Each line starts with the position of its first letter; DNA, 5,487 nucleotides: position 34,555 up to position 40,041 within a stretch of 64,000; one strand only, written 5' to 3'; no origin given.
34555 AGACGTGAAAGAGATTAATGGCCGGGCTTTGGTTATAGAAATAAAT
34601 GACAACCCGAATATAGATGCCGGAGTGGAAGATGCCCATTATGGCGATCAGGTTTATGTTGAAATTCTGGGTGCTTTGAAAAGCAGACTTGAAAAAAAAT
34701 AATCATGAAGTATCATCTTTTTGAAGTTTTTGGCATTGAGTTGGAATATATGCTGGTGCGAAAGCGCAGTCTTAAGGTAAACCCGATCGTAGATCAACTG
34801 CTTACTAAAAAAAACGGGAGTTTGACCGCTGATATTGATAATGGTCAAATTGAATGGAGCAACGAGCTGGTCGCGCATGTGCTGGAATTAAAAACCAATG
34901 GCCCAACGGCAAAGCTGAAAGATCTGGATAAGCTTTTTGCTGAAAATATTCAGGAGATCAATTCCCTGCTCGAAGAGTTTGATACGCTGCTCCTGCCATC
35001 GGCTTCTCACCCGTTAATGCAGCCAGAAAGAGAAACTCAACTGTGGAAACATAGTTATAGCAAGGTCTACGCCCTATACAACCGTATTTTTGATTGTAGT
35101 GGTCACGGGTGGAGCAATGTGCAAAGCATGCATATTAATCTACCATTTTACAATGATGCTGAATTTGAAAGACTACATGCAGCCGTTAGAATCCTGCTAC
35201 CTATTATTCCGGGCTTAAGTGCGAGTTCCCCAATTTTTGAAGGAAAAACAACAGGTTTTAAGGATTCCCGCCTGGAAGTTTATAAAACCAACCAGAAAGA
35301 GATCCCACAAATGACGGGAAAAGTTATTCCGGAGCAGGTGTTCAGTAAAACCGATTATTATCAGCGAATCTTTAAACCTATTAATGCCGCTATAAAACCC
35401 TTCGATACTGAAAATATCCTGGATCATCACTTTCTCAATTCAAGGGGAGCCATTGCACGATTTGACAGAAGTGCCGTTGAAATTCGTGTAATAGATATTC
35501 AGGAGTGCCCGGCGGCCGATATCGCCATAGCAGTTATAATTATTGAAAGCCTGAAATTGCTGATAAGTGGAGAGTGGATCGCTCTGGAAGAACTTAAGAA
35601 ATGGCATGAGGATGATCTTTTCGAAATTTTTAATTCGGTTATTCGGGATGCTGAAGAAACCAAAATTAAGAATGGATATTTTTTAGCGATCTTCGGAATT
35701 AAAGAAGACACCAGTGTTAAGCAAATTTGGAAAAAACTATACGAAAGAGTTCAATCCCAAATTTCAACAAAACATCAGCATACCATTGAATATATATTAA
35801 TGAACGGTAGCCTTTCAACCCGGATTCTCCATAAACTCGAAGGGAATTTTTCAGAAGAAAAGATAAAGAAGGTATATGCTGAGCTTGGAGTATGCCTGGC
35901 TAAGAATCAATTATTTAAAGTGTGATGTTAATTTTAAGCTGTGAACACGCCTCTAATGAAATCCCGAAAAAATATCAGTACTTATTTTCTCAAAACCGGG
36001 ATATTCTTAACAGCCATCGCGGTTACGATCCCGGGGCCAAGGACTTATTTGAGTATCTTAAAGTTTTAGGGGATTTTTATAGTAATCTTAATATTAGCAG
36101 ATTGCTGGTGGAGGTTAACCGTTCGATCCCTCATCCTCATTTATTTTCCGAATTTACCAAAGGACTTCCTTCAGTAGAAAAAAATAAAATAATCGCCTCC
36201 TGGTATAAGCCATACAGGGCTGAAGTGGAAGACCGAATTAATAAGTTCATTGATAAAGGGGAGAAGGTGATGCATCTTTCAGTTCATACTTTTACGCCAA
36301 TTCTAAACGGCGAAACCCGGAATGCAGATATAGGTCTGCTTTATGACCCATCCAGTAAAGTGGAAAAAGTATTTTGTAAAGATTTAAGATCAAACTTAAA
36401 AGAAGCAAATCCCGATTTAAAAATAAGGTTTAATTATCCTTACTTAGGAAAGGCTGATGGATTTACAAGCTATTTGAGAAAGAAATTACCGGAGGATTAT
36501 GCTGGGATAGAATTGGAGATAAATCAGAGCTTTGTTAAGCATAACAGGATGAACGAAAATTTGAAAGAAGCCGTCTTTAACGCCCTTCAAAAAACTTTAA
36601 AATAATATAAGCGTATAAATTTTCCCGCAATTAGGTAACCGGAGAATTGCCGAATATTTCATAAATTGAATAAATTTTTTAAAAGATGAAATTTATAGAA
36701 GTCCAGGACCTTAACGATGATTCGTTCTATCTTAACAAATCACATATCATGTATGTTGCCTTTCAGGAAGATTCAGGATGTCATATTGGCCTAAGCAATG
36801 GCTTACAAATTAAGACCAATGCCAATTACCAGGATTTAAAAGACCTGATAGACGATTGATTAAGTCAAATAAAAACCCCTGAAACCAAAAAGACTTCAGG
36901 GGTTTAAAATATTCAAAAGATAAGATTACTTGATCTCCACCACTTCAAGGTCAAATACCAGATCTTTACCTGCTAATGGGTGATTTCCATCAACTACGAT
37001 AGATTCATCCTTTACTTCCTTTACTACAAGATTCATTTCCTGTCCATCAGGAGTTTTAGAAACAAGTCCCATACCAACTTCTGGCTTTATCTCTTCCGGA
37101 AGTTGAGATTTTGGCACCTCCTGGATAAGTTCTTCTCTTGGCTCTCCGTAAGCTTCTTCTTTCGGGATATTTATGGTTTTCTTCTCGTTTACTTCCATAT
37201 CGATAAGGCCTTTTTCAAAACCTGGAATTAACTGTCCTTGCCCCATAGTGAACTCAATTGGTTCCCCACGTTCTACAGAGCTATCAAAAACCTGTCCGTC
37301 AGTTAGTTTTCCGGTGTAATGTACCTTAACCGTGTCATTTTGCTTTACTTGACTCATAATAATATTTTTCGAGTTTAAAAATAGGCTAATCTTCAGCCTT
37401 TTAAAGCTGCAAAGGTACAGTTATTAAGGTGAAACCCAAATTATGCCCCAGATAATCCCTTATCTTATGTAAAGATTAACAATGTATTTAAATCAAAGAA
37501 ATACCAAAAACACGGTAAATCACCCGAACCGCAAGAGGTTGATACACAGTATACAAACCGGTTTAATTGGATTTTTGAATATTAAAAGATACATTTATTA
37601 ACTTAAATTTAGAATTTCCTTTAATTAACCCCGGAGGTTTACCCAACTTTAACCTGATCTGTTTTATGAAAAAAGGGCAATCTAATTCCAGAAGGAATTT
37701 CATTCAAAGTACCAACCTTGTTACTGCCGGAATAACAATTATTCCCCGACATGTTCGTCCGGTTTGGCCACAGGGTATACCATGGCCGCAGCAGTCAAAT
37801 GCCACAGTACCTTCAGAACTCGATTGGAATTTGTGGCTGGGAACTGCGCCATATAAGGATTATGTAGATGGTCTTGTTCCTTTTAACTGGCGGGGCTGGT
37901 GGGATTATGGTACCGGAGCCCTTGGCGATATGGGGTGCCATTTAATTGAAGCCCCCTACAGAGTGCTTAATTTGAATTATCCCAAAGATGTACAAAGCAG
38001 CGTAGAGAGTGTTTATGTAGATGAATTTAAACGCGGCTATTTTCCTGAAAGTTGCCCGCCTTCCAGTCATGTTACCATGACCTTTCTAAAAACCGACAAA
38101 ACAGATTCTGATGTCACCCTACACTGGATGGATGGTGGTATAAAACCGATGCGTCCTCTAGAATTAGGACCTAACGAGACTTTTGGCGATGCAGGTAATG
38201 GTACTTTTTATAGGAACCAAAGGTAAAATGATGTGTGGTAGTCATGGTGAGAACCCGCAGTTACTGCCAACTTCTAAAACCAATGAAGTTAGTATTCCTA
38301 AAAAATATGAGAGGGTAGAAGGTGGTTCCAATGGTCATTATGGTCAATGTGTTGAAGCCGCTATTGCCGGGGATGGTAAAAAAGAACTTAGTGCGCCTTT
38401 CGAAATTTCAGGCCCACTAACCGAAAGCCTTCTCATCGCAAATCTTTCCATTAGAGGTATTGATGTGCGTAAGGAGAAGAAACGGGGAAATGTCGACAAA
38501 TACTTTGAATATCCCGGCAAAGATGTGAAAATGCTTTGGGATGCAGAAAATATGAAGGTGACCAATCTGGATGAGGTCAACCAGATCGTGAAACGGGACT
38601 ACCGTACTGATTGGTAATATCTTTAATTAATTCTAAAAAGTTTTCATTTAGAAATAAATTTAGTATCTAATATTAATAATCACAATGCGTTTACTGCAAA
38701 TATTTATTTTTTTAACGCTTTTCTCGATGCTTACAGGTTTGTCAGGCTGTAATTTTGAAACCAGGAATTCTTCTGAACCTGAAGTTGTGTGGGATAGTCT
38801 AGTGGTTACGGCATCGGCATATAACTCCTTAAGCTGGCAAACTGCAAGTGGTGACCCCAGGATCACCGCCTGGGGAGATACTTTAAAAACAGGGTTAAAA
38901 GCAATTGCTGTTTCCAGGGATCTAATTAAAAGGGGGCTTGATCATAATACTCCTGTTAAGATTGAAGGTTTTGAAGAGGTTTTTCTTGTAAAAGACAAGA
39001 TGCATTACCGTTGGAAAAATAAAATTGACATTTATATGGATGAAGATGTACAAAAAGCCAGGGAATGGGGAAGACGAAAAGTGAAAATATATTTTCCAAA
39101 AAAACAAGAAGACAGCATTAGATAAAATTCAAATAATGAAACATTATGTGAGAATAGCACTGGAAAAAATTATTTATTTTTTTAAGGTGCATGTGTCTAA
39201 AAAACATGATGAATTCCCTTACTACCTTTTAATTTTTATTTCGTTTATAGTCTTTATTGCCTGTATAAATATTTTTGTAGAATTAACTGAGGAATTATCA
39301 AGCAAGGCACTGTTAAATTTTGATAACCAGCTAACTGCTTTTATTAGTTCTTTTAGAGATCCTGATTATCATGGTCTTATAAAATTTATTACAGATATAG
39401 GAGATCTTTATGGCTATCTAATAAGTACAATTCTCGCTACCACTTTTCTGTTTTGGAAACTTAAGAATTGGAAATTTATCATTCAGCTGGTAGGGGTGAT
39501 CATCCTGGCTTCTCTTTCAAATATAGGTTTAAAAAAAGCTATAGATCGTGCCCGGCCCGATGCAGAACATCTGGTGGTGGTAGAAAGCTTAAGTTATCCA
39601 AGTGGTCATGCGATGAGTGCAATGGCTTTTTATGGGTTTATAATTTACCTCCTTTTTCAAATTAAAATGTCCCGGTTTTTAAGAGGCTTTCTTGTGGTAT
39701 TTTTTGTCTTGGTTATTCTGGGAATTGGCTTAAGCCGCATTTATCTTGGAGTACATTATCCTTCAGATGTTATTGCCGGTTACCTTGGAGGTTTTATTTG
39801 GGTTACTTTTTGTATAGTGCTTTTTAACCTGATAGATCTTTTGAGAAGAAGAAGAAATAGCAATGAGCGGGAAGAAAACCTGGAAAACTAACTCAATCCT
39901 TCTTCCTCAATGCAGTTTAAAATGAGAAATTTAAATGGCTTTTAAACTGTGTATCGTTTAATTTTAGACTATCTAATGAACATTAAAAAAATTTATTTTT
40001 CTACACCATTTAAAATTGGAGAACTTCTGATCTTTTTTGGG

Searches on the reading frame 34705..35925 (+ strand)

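Call 23: search_protein_families(library=pfam, proteins=[window:34705-35925:+], max_evalue=0.001)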
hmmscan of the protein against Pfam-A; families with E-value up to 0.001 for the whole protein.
window:34705-35925:+ (406 aa): 1 family
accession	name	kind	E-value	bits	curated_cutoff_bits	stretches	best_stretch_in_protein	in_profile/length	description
PF04107.18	GCS2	-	3.9e-24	85.9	21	1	47-293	34-286/291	Glutamate-cysteine ligase family 2(GCS2)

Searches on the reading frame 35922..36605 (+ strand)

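Call 23: search_protein_families(library=pfam, proteins=[window:35922-36605:+], max_evalue=0.001)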
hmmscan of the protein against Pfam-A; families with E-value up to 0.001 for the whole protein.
window:35922-36605:+ (227 aa): 1 family
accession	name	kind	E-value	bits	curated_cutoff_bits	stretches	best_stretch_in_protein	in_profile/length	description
PF05013.17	FGase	-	6.2e-17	62.9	28.9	1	3-203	3-216/219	N-formylglutamate amidohydrolase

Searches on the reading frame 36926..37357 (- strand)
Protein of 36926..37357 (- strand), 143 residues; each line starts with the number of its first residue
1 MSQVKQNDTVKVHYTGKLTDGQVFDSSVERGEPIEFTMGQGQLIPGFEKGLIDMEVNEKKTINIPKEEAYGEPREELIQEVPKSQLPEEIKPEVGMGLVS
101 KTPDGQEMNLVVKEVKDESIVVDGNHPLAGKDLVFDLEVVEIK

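Call 23: search_protein_families(library=pfam, proteins=[window:36926-37357:-], max_evalue=0.001)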
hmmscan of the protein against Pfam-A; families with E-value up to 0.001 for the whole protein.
window:36926-37357:- (143 aa): 1 family
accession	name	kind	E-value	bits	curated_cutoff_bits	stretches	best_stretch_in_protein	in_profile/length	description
PF00254.34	FKBP_C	-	7.4e-27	94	21.1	1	3-138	4-92/94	FKBP-type peptidyl-prolyl cis-trans isomerase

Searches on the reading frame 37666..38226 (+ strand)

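Call 23: search_protein_families(library=pfam, proteins=[window:37666-38226:+], max_evalue=0.001)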
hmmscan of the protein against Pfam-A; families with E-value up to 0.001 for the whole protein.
window:37666-38226:+ (186 aa): 1 family
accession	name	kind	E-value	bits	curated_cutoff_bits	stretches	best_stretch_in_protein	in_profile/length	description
PF19051.5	GFO_IDH_MocA_C2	-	6e-15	55.9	23.3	1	45-102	45-102/254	Oxidoreductase family, C-terminal alpha/beta domain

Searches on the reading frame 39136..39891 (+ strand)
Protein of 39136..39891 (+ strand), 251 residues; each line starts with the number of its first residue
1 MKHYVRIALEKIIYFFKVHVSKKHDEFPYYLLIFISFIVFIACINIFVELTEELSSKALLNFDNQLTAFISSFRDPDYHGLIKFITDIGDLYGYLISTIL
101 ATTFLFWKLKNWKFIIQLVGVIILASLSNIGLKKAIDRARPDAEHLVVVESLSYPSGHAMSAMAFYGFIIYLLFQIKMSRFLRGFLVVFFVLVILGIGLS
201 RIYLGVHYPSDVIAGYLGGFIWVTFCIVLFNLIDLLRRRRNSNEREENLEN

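Call 23: search_protein_families(library=pfam, proteins=[window:39136-39891:+], max_evalue=0.001)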
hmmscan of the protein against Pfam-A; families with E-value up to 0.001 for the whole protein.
window:39136-39891:+ (251 aa): 2 families
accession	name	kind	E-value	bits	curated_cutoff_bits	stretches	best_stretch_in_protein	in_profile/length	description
PF01569.27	PAP2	-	5.6e-20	71.9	27.2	1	116-230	3-125/130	PAP2 superfamily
PF14378.12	PAP2_3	-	5.6e-07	30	27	1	138-217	111-182/190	PAP2 superfamily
